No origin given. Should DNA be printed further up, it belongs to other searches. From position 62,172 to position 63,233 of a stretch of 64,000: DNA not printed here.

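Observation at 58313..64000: Major pseudopilin GspG fused behind a full REC domain, coupled to a PAS histidine kinase, ahead of gspI-J-K-L-M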

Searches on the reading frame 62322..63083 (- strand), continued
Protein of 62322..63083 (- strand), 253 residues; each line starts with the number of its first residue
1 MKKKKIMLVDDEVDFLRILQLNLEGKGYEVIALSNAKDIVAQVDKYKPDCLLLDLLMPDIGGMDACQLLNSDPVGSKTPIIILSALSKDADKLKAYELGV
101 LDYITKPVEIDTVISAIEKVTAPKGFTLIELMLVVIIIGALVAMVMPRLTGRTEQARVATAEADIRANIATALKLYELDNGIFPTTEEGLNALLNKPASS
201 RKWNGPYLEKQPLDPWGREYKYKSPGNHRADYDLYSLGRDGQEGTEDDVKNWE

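Call 15: find_encoding_contigs(protein=P0008, flank=10000, max_places=2)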
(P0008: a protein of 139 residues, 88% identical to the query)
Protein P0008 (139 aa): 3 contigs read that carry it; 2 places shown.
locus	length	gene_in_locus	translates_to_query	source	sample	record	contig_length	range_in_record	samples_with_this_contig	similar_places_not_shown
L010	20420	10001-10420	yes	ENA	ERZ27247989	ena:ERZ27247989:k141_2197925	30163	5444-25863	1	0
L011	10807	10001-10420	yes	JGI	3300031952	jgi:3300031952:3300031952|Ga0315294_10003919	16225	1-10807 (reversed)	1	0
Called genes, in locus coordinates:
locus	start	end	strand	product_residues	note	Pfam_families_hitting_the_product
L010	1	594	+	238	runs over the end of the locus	PF00430:ATP-synt_B (weak), PF00213:OSCP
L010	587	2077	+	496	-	PF02874:ATP-synt_ab_N, PF00006:ATP-synt_ab, PF00306:ATP-synt_ab_C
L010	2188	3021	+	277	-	PF00231:ATP-synt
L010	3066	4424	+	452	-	PF02874:ATP-synt_ab_N, PF00006:ATP-synt_ab, PF22919:ATP-synt_VA_C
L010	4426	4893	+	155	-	PF05157:MshEN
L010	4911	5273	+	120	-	PF00072:Response_reg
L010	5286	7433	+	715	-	PF05157:MshEN, PF00437:T2SSE, PF07238:PilZ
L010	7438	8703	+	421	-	PF28597:T2SSF_N, PF00482:T2SSF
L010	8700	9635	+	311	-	PF13485:Peptidase_MA_2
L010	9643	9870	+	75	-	PF07784:DUF1622 (faint)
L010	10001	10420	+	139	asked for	PF07963:N_methyl (weak), PF08334:T2SSG, PF22434:PilW_C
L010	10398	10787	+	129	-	PF07963:N_methyl (weak)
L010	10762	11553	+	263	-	PF07963:N_methyl (weak), PF11612:T2SSJ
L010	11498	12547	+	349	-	PF21687:T2SSK_1st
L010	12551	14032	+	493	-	PF11104:PilM_2, PF05137:PilN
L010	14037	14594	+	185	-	-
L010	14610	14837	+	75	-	PF10771:DUF2582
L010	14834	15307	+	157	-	-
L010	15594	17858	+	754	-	PF01564:Spermine_synth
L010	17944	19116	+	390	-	PF00162:PGK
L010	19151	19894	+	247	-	PF00121:TIM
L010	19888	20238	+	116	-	PF03840:SecG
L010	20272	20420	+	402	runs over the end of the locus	PF07690:MFS_1, PF03092:BT1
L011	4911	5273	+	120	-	PF00072:Response_reg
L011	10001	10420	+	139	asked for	PF07963:N_methyl (weak), PF08334:T2SSG, PF22434:PilW_C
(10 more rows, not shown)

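Call 20: search_protein_representatives(protein=window:62322-63083:-)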
Query: 253 residues. Proteins with E-value up to 0.001 (for the whole library): 467335; up to 1e-10: 62416; up to 1e-30: 362. The best 150 are listed.
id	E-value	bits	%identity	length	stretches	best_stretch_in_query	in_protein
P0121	2.3e-54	200.7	31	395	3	4-118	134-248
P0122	9.0e-50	185.7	49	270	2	153-252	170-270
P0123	8.1e-48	179.3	27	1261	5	2-126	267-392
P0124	1.9e-47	178.1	27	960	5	4-114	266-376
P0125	4.3e-47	176.9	28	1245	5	3-112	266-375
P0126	6.6e-47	176.3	28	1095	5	3-113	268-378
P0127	5.1e-45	170.2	34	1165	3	6-110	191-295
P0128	5.3e-45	170.1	66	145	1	123-252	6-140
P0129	3.0e-44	167.6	29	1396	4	5-121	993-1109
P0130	5.7e-44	166.7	34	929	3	5-117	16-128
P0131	8.0e-44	166.2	27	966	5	6-112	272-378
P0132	9.1e-44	166.0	31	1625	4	3-124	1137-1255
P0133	3.9e-43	164.0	64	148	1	123-252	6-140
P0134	5.7e-43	163.4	28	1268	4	4-124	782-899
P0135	1.0e-42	162.6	31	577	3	3-120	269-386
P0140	1.0e-41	159.4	50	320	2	155-253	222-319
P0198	1.2e-36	142.7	61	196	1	125-252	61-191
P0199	1.2e-36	142.7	44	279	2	156-250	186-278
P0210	3.9e-36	141.1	47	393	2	154-250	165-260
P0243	9.5e-35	136.5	56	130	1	1-120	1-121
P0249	1.3e-34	136.0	52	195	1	125-253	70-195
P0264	2.7e-34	135.0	56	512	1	3-121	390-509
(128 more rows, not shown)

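Call 21: search_protein_families(library=pfam, proteins=[P0122, P0140, P0199, P0210, P0243, P0264, P0198, P0249, P0064, P0095], max_evalue=0.001)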
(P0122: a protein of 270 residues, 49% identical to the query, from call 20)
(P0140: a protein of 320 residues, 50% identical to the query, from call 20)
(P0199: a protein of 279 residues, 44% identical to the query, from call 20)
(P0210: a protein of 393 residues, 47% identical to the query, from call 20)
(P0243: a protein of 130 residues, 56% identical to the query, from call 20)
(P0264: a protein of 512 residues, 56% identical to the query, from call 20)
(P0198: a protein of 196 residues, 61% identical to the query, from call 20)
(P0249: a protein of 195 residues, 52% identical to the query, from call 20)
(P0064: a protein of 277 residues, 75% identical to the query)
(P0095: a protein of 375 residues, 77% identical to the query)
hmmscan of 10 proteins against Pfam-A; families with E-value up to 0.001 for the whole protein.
P0122 (270 aa): 1 family
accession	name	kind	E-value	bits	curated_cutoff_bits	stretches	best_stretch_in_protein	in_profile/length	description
PF08334.16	T2SSG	-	4.2e-61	204.2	21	2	172-270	8-108/108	Type II secretion system (T2SS), protein G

P0140 (320 aa): 2 families
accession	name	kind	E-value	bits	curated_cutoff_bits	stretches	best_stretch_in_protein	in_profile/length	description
PF08334.16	T2SSG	-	2.6e-45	153.4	21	2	224-318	9-108/108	Type II secretion system (T2SS), protein G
PF07963.17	N_methyl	-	3.5e-07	29.9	21.2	1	16-39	3-26/27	Prokaryotic N-terminal methylation motif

P0199 (279 aa): 1 family
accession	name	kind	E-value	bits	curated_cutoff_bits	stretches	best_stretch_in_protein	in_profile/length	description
PF08334.16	T2SSG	-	2.2e-51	172.9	21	2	184-276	7-101/108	Type II secretion system (T2SS), protein G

P0210 (393 aa): 1 family
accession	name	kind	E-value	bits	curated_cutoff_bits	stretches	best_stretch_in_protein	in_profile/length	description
PF08334.16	T2SSG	-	5e-56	187.8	21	2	161-259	5-105/108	Type II secretion system (T2SS), protein G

P0243 (130 aa): 1 family
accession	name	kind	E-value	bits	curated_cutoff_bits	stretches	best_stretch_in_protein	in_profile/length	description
PF00072.30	Response_reg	-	3.2e-25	88.9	30.2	1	6-118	1-110/111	Response regulator receiver domain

P0264 (512 aa): 6 families
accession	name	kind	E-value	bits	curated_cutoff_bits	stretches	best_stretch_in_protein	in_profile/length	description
PF00072.30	Response_reg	-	1e-23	84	30.2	1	393-505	1-110/111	Response regulator receiver domain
PF02518.31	HATPase_c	-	4.6e-20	72.5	26.4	1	257-383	2-110/111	Histidine kinase-, DNA gyrase B-, and HSP90-like ATPase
PF13426.13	PAS_9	-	1.3e-05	25.9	27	1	23-117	8-102/103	PAS domain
PF08447.18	PAS_3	-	4.4e-05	24.1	25.6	1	30-62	3-38/89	PAS fold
PF00989.32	PAS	-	8.5e-05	23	22.6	1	8-87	3-86/113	PAS fold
PF08448.16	PAS_4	-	0.00015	22.4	23.1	1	15-59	4-49/110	PAS fold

P0198 (196 aa): 1 family
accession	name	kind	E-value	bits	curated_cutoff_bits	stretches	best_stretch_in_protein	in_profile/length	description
PF08334.16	T2SSG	-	8.3e-31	106.7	21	1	84-188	1-105/108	Type II secretion system (T2SS), protein G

P0249 (195 aa): 2 families
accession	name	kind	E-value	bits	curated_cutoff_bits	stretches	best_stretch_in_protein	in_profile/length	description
PF08334.16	T2SSG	-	3.5e-27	95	21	1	101-191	11-105/108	Type II secretion system (T2SS), protein G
PF13828.11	DUF4190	-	6.7e-13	48.6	35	1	13-74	2-59/62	Domain of unknown function (DUF4190)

P0064 (277 aa): 3 families
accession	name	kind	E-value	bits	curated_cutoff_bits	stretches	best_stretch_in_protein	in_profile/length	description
PF08334.16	T2SSG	-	1.2e-32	112.6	21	1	173-276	2-108/108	Type II secretion system (T2SS), protein G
PF07238.19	PilZ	-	4.8e-09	36.9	22.5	1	39-134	20-101/102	PilZ domain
PF07963.17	N_methyl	-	1.7e-06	27.8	21.2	1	146-170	3-27/27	Prokaryotic N-terminal methylation motif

P0095 (375 aa): 4 families
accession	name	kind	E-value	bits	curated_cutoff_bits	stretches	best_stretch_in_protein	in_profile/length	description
PF08334.16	T2SSG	-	1.1e-32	112.7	21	1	270-374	2-108/108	Type II secretion system (T2SS), protein G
PF00072.30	Response_reg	-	1.6e-19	70.6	30.2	1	9-118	1-109/111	Response regulator receiver domain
PF07238.19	PilZ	-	4.9e-13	49.7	22.5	1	135-230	1-94/102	PilZ domain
PF07963.17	N_methyl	-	4.1e-07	29.7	21.2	1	244-267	4-27/27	Prokaryotic N-terminal methylation motif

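Call 34: search_protein_families(library=pfam, proteins=[L005:3379-5307:+, L005:2495-3346:+, L005:1230-2492:+, L005:3-1190:+], max_evalue=0.01)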
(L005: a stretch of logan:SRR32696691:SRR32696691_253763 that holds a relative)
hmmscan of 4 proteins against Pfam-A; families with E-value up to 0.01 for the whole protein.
L005:3379-5307:+ (642 aa): 6 families
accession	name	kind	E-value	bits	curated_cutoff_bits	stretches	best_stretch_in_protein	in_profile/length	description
PF02518.31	HATPase_c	-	1.7e-18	67.5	26.4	1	514-639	3-110/111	Histidine kinase-, DNA gyrase B-, and HSP90-like ATPase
PF13426.13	PAS_9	-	5.1e-12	46.4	27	1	271-373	2-103/103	PAS domain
PF08448.16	PAS_4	-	9e-12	45.6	23.1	1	268-375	3-109/110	PAS fold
PF00512.31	HisKA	-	2.3e-10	40.8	26.9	1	407-468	5-64/66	His Kinase A (phospho-acceptor) domain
PF25487.1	ETR1_N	-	0.00066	20.3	27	1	21-93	12-84/97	Ethylene receptor 1-like, N-terminal domain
PF13188.13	PAS_8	-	0.00066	19.9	21.8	1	265-304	6-46/65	PAS domain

L005:2495-3346:+ (283 aa): 2 families
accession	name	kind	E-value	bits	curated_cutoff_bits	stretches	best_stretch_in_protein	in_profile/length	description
PF13485.12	Peptidase_MA_2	-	3.1e-15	57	32.4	2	75-181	19-129/201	Peptidase MA superfamily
PF01433.26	Peptidase_M1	-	0.0014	18.7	27.7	1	119-189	67-136/218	Peptidase family M1 domain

L005:1230-2492:+ (420 aa): 1 family
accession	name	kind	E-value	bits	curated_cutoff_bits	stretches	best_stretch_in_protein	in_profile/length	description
PF00482.28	T2SSF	-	3.3e-56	189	25.2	2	86-209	1-125/125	Type II secretion system (T2SS), protein F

L005:3-1190:+ (395 aa): 3 families
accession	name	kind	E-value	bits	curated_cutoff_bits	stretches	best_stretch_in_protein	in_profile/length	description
PF00437.27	T2SSE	-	4.1e-83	279.5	24.9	1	1-242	147-369/370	Type II/IV secretion system protein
PF07238.19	PilZ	-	1.5e-10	41.8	22.5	1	279-391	2-101/102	PilZ domain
PF25199.1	nSTAND_NTPase5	-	0.0048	17.2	34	1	1-44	46-90/145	Novel STAND NTPase 5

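Call 37: search_protein_families(library=ncbifam, proteins=[L005:3379-5307:+, L002:6274-8082:+, L005:2495-3346:+], max_evalue=0.00001)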
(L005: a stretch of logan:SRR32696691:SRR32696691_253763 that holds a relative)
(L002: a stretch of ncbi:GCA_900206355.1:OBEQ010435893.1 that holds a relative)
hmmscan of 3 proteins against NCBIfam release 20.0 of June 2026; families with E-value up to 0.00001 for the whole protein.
L005:3379-5307:+ (642 aa): 70 families (the best 25 are shown)
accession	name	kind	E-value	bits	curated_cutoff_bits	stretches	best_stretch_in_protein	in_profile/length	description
NF008468.0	PRK11360.1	equivalog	2e-55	188.3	646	1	254-641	262-611/616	two-component system sensor histidine kinase AtoS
NF007688.0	PRK10364.1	equivalog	1.8e-43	149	479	1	389-638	225-451/460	two-component system sensor histidine kinase ZraS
NF046020.1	HisKinCckABruc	equivalog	2.5e-38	131.5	1000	1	387-630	463-699/868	cell cycle histidine kinase CckA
NF010411.0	PRK13837.1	equivalog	6.1e-38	130.4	647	1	384-632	430-669/828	two-component system VirA-like sensor kinase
NF052574.1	HisKinEspCMyxo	equivalog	5.3e-35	120.8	1200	1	269-628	293-630/785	serine histidine kinase EspC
NF010076.0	PRK13557.1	subfamily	1.2e-32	113.1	631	1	282-640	55-396/540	histidine kinase famiy protein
NF047497.1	HK_LIC_12097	equivalog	2.2e-32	112.2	500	1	262-627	13-356/367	LIC_12097 family sensor histidine kinase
NF053867.1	SprKinKinDBac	equivalog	8.9e-30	103.6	775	1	388-639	273-498/500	sporulation kinase KinD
NF047466.1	hybrid_RR_LvrB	exception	2.8e-29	102.4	500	1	368-636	117-374/377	hybrid histidine kinase/response regulator LvrB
NF038348.1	T2SS_HK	subfamily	3.1e-29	101.8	450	2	442-636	396-571/574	histidine kinase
NF046026.1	HisKinCckACaul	equivalog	3.7e-29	101.4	1000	1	390-632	288-528/678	cell cycle histidine kinase CckA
NF046044.1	PnpS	equivalog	1.6e-28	99.8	400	1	410-636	176-389/390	two-component system histidine kinase PnpS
NF041777.1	sens_FixL_Rhizob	equivalog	1.9e-26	92.7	850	1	364-624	229-467/485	sensor protein FixL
NF052573.1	HisKinEspAMyxo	equivalog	4.1e-26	91.2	1400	1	259-631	253-604/755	serine histidine kinase EspA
NF047794.1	HisKinPtgB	equivalog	9.1e-25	87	1000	1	367-637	412-654/656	two-component system sensor histidine kinase PgtB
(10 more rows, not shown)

L002:6274-8082:+ (602 aa): 80 families (the best 25 are shown)
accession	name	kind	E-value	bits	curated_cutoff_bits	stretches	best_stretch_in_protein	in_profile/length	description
NF033092.0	HK_WalK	equivalog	9.3e-54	183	725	1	232-453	371-594/594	cell wall metabolism sensor histidine kinase WalK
NF046044.1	PnpS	equivalog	7e-53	180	400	1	228-452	165-390/390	two-component system histidine kinase PnpS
TIGR02956.1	TMAO_torS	equivalog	4.9e-52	177.2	676.5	1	171-465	405-694/967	TMAO reductase system sensor histidine kinase/response regulator TorS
TIGR02966.1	phoR_proteo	equivalog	2.5e-51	174.7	334.2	1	226-451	107-333/333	phosphate regulon sensor histidine kinase PhoR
NF006800.0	PRK09303.1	equivalog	1.9e-49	168.6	342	1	151-456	73-380/383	histidine kinase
NF047874.1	MASE3_PAS_HK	subfamily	2.6e-49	168.6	560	1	172-457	342-629/655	MASE3 domain-containing sensor histidine kinase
NF008318.0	PRK11107.1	equivalog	3e-49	167.9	890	1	181-465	244-530/920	two-component sensor histidine kinase BarA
NF011874.0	PRK15347.1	equivalog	2.6e-47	161.5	852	1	176-455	337-616/921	two component system sensor kinase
NF038297.2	hybrid_HK_HrmK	equivalog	3.3e-46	158.1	725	1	160-463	165-467/607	hybrid histidine kinase/response regulator HrmK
NF008468.0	PRK11360.1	equivalog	1e-43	149.7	646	1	234-455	397-610/616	two-component system sensor histidine kinase AtoS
NF041947.1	LuxQ_Vibrio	equivalog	1e-42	146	1200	1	210-465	449-708/843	quorum-sensing autoinducer 2 sensor kinase/phosphatase LuxQ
NF008302.0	PRK11091.1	equivalog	7.1e-42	143.5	838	1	230-462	280-514/779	aerobic respiration two-component sensor histidine kinase ArcB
NF047465.1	hybrid_HK_LvrA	exception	1.3e-41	142.6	1200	1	164-456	126-425/819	hybrid histidine kinase/response regulator LvrA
NF008099.0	PRK10841.1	equivalog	1.7e-40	138.6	920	1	233-466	470-703/949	two-component system sensor histidine kinase RcsC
NF041832.1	near_NosP_CTERM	subfamily_domain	2.5e-40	138.7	400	1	233-484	7-257/370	NahK/ErcS family hybrid sensor histidine kinase/response regulator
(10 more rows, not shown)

L005:2495-3346:+ (283 aa): 0 families

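Call 38: search_solved_structures(query=window:62322-63083:-, max_evalue=1e-8)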
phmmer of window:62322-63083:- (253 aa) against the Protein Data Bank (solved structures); distinct sequences matched with E-value up to 1e-8: 109 (the best 60 are shown).
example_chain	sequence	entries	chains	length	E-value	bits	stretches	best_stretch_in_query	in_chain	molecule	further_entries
5wda_A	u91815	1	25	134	4.7e-25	91.6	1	126-251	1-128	General secretion pathway protein G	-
2kep_A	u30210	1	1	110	8.2e-25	90.8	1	152-252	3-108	General secretion pathway protein G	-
3gn9_A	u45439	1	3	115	2e-22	83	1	151-252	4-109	Type II secretory pathway, pseudopilin EpsG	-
3fu1_A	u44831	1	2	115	6.7e-21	78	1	151-252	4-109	General secretion pathway protein G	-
3g20_A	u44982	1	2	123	7.3e-21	77.9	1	139-252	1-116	Type II secretion protein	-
4lw9_A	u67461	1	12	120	1.5e-20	76.9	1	153-252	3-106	Type II secretion system protein G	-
1mvo_A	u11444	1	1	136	6.5e-20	74.8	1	3-114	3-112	PhoP response regulator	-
29jd_A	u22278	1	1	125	1.7e-19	73.4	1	151-252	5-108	Type II secretion system core protein G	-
1nxo_A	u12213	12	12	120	1.3e-18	70.6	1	4-109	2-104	DNA-binding response regulator | Response regulator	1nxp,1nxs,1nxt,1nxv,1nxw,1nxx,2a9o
6eb7_A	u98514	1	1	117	2e-18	69.9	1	4-109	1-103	DNA-binding response regulator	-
1t92_A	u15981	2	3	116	2.9e-18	69.4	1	163-252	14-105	General secretion pathway protein G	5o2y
9dvt_R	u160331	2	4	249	1.9e-17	66.7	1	3-118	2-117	DNA-binding dual master transcriptional regulator RpaA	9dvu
2zwm_A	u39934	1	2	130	3e-17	66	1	4-117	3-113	Transcriptional regulatory protein yycF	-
3t6k_A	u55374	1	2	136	3.7e-17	65.8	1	1-122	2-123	Response regulator receiver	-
2wb4_A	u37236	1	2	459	3.9e-17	65.7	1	5-121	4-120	DIGUANYLATE CYCLASE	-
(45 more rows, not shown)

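Call 39: predict_structure(alignment_id=A1)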
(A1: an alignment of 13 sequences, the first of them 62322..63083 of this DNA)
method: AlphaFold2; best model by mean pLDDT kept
length: 253 residues; sequences in the alignment: 13
mean_pLDDT: 67.1   pTM: 0.49
mean pLDDT of the five models: 67.1, 66.5, 66.0, 65.1, 64.3
residues with pLDDT >= 90: 48; 70-90: 73; 50-70: 57; < 50: 75
segments of 3 or more residues with pLDDT < 50: 145-150, 173-185, 200-213, 215-217, 220-253
pLDDT, mean of each block of 10 residues (from residue 1): 86 91 92 90 92 89 88 86 83 80 87 89 57 57 49 58 59 46 49 54 44 48 38 37 40 32
secondary structure, 60 per line:
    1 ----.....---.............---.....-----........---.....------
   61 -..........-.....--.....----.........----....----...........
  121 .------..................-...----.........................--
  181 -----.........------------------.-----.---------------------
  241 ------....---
elements in order: E5-9 H13-25 E29-33 H39-46 E50-54 H62-71 H73-77 E80-84 H89-97 E102-105 H110-121 H128-145 H154-178 H186-194 H247-250
